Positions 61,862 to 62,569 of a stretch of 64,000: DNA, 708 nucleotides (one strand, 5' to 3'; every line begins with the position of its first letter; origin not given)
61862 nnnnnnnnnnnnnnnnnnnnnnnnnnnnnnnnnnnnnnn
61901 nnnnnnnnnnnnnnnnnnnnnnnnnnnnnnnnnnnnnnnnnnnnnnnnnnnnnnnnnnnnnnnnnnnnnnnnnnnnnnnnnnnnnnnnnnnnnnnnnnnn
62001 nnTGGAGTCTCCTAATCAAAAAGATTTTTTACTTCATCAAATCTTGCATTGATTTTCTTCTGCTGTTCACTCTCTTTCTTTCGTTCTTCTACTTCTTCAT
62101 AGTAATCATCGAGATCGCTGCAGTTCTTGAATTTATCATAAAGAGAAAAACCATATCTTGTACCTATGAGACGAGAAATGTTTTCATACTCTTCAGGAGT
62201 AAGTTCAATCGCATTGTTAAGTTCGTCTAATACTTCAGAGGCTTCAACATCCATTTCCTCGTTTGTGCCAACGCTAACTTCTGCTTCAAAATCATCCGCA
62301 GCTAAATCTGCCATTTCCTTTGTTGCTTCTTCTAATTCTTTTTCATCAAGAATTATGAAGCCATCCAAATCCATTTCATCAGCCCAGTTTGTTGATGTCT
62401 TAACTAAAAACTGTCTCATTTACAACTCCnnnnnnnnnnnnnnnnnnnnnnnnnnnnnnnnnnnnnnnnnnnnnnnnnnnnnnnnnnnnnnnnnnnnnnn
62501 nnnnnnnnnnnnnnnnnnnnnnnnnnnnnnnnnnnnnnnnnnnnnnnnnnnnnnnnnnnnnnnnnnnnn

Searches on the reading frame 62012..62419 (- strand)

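Call 96: search_protein_families(library=phrogs, proteins=[window:62012-62419:-], max_evalue=0.05)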
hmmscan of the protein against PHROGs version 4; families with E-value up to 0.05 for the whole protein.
window:62012-62419:- (135 aa): 2 families
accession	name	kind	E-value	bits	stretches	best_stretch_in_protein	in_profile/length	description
phrog_27815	-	unknown function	1.2e-05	26.5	1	4-105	3-97/105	-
phrog_24726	-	unknown function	0.035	15.4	0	42-99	15-71/130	-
